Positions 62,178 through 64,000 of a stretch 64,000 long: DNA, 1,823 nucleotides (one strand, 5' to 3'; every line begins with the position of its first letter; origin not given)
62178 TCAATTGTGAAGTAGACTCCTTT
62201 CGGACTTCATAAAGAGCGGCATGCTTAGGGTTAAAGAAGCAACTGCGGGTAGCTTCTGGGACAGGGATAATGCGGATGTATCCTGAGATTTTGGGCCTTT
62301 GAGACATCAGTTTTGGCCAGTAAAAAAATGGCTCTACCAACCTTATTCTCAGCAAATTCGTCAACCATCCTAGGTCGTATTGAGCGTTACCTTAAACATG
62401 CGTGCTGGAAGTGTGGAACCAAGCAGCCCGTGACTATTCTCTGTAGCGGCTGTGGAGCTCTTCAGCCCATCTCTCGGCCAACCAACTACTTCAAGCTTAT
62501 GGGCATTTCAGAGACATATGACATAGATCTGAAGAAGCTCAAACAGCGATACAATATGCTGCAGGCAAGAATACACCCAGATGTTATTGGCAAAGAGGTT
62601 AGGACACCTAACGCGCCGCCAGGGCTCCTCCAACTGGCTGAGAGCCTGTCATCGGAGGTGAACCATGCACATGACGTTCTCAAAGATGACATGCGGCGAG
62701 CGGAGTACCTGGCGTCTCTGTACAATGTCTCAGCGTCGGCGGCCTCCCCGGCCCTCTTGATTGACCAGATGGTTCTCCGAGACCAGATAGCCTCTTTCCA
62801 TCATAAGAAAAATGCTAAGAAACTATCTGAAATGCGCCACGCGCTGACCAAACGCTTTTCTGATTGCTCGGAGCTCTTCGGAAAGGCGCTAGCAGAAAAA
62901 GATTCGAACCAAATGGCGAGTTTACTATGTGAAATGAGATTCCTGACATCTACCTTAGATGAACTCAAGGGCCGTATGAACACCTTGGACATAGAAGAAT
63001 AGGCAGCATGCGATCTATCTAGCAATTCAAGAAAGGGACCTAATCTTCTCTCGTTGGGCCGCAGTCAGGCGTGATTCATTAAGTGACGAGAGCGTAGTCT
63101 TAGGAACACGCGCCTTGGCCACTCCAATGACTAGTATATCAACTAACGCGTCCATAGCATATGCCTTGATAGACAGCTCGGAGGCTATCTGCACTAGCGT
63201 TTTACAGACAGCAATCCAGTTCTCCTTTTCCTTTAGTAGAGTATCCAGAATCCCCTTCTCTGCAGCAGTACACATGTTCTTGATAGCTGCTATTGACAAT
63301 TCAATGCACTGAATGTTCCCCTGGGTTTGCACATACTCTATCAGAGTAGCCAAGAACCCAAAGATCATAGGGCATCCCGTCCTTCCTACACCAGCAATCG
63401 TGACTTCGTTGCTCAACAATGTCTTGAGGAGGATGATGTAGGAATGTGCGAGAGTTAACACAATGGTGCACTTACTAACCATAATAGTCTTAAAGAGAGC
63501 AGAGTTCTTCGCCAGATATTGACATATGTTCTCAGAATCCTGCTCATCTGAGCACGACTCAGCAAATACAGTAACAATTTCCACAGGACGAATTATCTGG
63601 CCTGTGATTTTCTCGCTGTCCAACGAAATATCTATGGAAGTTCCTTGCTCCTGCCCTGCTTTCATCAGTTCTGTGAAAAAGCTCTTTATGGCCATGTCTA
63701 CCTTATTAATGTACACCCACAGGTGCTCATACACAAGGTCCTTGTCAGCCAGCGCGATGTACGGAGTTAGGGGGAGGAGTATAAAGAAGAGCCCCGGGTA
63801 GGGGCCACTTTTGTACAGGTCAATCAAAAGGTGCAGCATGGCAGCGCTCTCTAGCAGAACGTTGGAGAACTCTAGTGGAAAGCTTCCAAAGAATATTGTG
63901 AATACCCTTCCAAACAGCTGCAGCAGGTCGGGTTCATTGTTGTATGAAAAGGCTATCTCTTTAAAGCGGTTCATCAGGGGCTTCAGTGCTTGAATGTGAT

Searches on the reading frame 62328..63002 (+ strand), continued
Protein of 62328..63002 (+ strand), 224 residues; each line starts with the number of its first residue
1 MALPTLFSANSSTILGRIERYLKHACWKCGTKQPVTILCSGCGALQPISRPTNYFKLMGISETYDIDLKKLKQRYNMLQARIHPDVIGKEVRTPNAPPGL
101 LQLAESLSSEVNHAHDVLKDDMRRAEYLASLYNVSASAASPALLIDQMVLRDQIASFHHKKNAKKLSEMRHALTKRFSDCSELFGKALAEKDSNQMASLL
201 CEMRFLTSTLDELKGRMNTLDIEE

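Call 58: list_cluster_members(proteins=[P0039, P0040, P0041, P0042, P0043])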
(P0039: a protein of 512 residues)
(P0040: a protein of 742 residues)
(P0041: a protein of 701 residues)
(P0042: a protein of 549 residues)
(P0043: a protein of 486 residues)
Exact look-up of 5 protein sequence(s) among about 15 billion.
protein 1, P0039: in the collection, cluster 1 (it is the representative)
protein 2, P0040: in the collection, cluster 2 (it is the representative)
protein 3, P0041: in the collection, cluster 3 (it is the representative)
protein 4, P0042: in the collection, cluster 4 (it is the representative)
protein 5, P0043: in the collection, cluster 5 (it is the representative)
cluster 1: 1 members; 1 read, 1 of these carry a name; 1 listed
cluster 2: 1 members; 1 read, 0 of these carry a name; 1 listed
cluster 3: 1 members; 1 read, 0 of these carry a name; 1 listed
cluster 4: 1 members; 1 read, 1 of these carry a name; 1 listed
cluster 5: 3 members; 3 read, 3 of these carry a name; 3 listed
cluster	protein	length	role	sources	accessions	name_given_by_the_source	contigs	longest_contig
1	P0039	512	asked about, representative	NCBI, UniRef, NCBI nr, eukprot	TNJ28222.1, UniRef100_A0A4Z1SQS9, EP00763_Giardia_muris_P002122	hypothetical protein GMRT_14374 [Giardia muris] | Uncharacterized protein n=1 Tax=Giardia muris TaxID=5742 RepID=A0A4Z1SQS9_GIAMU | TNJ28222.1 hypothetical protein GMRT_14374 [Giardia muris]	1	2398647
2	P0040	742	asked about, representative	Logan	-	-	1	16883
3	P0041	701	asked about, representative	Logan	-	-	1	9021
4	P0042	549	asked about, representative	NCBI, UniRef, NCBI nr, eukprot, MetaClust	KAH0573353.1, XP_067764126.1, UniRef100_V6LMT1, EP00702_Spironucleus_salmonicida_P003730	hypothetical protein SS50377_25473 [Spironucleus salmonicida] | Uncharacterized protein n=1 Tax=Spironucleus salmonicida TaxID=348837 RepID=V6LMT1_9EUKA | EST45021.1 hypothetical protein SS50377_15040 [Spironucleus salmonicida]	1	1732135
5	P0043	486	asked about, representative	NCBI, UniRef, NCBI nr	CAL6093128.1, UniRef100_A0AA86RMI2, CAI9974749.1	Conserved_hypothetical protein [Hexamita inflata] | Uncharacterized protein n=1 Tax=Hexamita inflata TaxID=28002 RepID=A0AA86RMI2_9EUKA | Conserved hypothetical protein [Hexamita inflata]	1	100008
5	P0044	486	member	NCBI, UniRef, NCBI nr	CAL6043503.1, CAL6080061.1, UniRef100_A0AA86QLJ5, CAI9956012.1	Conserved_hypothetical protein [Hexamita inflata] | Uncharacterized protein n=1 Tax=Hexamita inflata TaxID=28002 RepID=A0AA86QLJ5_9EUKA | Conserved hypothetical protein [Hexamita inflata]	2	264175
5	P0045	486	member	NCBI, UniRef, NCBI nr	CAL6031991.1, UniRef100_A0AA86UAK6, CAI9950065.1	Conserved_hypothetical protein [Hexamita inflata] | Uncharacterized protein n=1 Tax=Hexamita inflata TaxID=28002 RepID=A0AA86UAK6_9EUKA | Conserved hypothetical protein [Hexamita inflata]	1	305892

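Call 59: find_encoding_contigs(protein=P0040, flank=4000, max_places=1)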
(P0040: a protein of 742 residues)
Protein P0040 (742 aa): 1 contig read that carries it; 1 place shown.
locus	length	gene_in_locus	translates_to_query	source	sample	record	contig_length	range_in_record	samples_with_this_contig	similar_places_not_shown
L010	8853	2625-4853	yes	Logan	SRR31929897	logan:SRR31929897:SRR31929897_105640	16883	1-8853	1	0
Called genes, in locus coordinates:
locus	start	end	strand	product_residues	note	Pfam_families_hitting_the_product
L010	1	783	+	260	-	?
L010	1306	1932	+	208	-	PF01066:CDP-OH_P_transf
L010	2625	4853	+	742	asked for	-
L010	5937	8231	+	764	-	PF07738:Sad1_UNC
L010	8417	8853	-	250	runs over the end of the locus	PF16561:AMPK1_CBM, PF04739:AMPKBI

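Call 60: find_encoding_contigs(protein=P0041, flank=4000, max_places=1)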
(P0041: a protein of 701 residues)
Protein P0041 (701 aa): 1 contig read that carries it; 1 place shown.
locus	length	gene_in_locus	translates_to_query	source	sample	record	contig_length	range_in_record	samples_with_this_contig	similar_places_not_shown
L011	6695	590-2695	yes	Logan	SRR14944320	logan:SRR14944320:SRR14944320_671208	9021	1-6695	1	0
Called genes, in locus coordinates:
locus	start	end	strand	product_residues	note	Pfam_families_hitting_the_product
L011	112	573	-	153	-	-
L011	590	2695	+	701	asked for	-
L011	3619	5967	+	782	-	PF07738:Sad1_UNC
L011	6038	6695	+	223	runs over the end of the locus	-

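Call 61: find_encoding_contigs(protein=P0039, flank=4000, max_places=1)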
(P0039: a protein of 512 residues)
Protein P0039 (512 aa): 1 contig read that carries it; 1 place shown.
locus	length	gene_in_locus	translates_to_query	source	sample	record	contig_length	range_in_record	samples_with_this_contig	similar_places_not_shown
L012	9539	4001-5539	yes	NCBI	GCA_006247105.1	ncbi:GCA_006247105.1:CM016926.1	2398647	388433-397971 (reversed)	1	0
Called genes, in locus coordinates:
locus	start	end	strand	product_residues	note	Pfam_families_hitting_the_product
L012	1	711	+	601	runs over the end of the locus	-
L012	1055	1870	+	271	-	PF11069:CFAP298 (weak)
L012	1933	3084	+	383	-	PF00481:PP2C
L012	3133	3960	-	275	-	PF01066:CDP-OH_P_transf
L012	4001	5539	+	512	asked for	-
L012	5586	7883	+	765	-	PF07738:Sad1_UNC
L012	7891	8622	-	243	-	PF16561:AMPK1_CBM, PF04739:AMPKBI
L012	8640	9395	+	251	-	-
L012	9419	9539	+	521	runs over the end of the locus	PF00118:Cpn60_TCP1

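Call 63: predict_structure(alignment_id=A2)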
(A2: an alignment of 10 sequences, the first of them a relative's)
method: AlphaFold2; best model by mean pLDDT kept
length: 559 residues; sequences in the alignment: 10
mean_pLDDT: 66.9   pTM: 0.57
mean pLDDT of the five models: 66.9, 65.7, 64.0, 63.7, 60.0
residues with pLDDT >= 90: 98; 70-90: 211; 50-70: 83; < 50: 167
segments of 3 or more residues with pLDDT < 50: 22-26, 49-83, 251-308, 327-351, 437-442, 530-545, 549-559
pLDDT, mean of each block of 10 residues (from residue 1): 75 75 50 73 68 32 29 35 62 86 84 89 89 62 84 82 79 90 84 87 89 88 90 83 87 33 32 29 30 31 41 59 48 37 33 73 94 88 93 91 83 91 88 61 61 75 77 55 61 81 83 79 63 44 44 34
secondary structure, 60 per line:
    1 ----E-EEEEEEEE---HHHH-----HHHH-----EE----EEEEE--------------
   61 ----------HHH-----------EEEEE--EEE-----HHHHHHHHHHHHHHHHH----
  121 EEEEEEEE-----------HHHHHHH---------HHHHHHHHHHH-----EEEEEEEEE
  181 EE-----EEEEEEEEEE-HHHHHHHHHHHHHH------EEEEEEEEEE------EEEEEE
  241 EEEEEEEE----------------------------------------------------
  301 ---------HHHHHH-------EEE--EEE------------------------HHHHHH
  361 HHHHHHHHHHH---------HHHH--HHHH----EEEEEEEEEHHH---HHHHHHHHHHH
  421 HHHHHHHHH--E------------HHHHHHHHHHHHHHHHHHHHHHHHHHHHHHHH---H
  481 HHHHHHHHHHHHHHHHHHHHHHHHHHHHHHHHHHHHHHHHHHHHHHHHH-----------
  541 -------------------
elements in order: E7-14 H18-21 H27-30 E42-46 E85-89 E92-94 H100-116 E121-128 H140-146 H156-166 E172-182 E188-197 H199-212 E219-228 E235-248 H310-315 E323-325 E328-330 H355-371 H381-384 H387-390 E395-403 H410-429 H445-476 H480-529

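Call 65: fold_search(model_id=the predicted structure, library=pdb)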
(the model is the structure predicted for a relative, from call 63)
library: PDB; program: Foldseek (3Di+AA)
matches with E <= 10: 1088; with E <= 0.001: 348
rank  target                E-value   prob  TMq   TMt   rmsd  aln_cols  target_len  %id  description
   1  7tqz_K                4.8e-13  1.00  0.43  0.64  10.8       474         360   13  Apo CaKip3[2-482] in complex with a microtubule (released 2022-07-13)
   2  7tqy_K                5.3e-13  1.00  0.43  0.63   7.9       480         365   12  CaKip3[2-482] - ADP-AlFx in complex with a microtubule (released 2022-07-20)
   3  1mkj                  1.0e-12  1.00  0.42  0.67   8.1       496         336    8  Human Kinesin Motor Domain With Docked Neck Linker (released 2002-10-30)
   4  4frz_B                1.3e-12  1.00  0.42  0.65   5.6       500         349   10  Arabidopsis KCBP motor domain dimerized via regulatory domain (released 2013-07-10)
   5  9ijj_c                1.3e-12  1.00  0.43  0.48  28.9       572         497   10  In situ structure of the central apparatus in mouse sperm axoneme. (released 2025-06-04)
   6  3h4s_A                1.8e-12  1.00  0.42  0.62  18.8       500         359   10  Structure of the complex of a mitotic kinesin with its calcium binding regulator (released 2009-05-19)
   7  6a20                  2.1e-12  1.00  0.41  0.56  14.8       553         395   10  Crystal Structure of auto-inhibited Kinesin-3 KIF13B (released 2018-11-21)
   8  8rhh_K                2.5e-12  1.00  0.42  0.64  11.1       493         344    9  Microtubule-associated kinesin-1 tail complex bound to AMPPNP, two-headed state (released 2024-11-20)
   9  1q0b_B                2.8e-12  1.00  0.39  0.61   6.9       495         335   12  Crystal structure of the motor protein KSP in complex with ADP and monastrol (released 2004-01-13)
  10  7a40_A                3.2e-12  1.00  0.42  0.70   6.4       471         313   10  Nucleotide-free OSM-3 kinesin motor domain (released 2021-02-03)
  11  8rhh_L                5.0e-12  1.00  0.42  0.71   6.1       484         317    8  Microtubule-associated kinesin-1 tail complex bound to AMPPNP, two-headed state (released 2024-11-20)
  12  5lt4_D                5.3e-12  1.00  0.39  0.66   6.1       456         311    8  nucleotide-free kinesin-1 motor domain T92V mutant, P1 crystal form (released 2017-03-01)
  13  4zca_A                5.3e-12  1.00  0.38  0.61   7.2       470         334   12  Eg5 motor domain mutant Y231F (released 2016-06-22)
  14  4as7                  5.3e-12  1.00  0.39  0.59  12.0       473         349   12  Eg5 complex 1 (released 2013-05-15)
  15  5hnx_K                7.1e-12  1.00  0.38  0.63  11.0       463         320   10  Structural basis of backwards motion in kinesin-14: minus-end directed nKn664 in the nucleotide-free state (released 2016-08-10)
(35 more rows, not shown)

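Call 72: find_encoding_contigs(protein=P0042, flank=6000, max_places=1)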
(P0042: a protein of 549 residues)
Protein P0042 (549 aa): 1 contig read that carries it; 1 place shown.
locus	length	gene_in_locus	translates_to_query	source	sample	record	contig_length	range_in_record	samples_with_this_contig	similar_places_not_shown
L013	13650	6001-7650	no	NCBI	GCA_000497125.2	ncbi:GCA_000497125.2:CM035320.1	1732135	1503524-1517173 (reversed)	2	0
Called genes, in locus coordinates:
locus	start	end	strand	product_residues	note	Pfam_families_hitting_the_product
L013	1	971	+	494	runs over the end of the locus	-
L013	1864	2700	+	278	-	PF00899:ThiF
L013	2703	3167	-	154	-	PF12171:zf-C2H2_jaz (weak), PF12874:zf-met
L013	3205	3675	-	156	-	PF12756:zf-C2H2_2 (faint), PF12171:zf-C2H2_jaz (weak), PF12874:zf-met (weak)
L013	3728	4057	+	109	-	-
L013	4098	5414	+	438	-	-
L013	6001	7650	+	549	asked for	-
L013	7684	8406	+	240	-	PF00025:Arf, PF00071:Ras, PF01926:MMR_HSR1, PF04670:Gtr1_RagA (weak), PF08477:Roc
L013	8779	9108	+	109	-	PF00173:Cyt-b5 (weak)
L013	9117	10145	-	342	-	-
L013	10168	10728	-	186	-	-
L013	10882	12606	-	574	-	-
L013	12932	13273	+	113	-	PF12171:zf-C2H2_jaz (weak)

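Call 73: find_encoding_contigs(protein=P0043, flank=6000, max_places=1)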
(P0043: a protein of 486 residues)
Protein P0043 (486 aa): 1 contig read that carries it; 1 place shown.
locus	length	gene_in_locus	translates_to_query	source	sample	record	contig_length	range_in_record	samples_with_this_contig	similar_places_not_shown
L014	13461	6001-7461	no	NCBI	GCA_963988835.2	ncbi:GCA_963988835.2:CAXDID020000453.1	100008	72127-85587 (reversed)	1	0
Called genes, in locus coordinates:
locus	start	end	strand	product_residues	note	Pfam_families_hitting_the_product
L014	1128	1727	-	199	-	PF00025:Arf (weak), PF00071:Ras, PF08477:Roc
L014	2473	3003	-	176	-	PF13855:LRR_8 (weak), PF12799:LRR_4 (weak)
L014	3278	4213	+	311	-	PF00112:Peptidase_C1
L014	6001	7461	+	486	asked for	-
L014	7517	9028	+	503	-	-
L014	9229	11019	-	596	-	PF23598:LRR_14 (faint), PF13855:LRR_8 (faint), PF12799:LRR_4 (weak)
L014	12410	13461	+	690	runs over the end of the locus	-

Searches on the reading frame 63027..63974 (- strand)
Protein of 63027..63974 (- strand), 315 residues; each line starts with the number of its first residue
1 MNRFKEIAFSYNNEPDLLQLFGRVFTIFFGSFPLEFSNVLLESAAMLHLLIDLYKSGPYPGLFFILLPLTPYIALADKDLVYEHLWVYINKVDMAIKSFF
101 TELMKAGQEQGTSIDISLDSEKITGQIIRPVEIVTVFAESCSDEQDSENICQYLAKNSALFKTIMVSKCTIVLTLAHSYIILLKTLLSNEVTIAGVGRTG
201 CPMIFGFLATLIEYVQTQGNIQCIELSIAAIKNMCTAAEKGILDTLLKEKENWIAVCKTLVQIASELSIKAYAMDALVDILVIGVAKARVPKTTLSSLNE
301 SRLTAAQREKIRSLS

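Call 3: search_protein_families(library=pfam, proteins=[window:63027-63974:-], max_evalue=1)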
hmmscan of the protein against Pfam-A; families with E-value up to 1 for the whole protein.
window:63027-63974:- (315 aa): 0 families

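Call 27: search_protein_families(library=pfam, proteins=[L006:5700-9794:-], max_evalue=0.1)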
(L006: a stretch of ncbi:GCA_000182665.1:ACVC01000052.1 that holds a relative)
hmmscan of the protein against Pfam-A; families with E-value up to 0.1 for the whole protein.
L006:5700-9794:- (1364 aa): 0 families

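Call 48: search_protein_families(library=pfam, proteins=[P0039, P0040, P0041, P0042, P0043], max_evalue=1)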
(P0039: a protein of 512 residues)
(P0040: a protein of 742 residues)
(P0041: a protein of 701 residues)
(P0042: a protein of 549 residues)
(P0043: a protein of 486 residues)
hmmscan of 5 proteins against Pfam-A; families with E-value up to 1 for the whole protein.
P0039 (512 aa): 3 families
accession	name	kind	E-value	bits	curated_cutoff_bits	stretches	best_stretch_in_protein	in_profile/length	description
PF10473.14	CENP-F_leu_zip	-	0.039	14.4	34.5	1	431-504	11-80/140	Leucine-rich repeats of kinetochore protein Cenp-F/LEK1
PF15742.10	DUF4686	-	0.14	11.6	31.3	1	463-503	159-199/384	Domain of unknown function (DUF4686)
PF19454.4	DUF5992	-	0.16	12.4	23.8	1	179-227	53-101/106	Family of unknown function (DUF5992)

P0040 (742 aa): 0 families

P0041 (701 aa): 0 families

P0042 (549 aa): 1 family
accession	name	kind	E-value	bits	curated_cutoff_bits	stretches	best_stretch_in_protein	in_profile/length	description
PF16796.11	Microtub_bd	-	0.51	10.7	27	1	35-97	37-99/155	Microtubule binding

P0043 (486 aa): 1 family
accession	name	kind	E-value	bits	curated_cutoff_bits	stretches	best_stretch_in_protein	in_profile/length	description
PF17383.7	kleA_kleC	-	0.34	11.7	25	1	413-448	34-69/76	Uncharacterized KorC regulated protein A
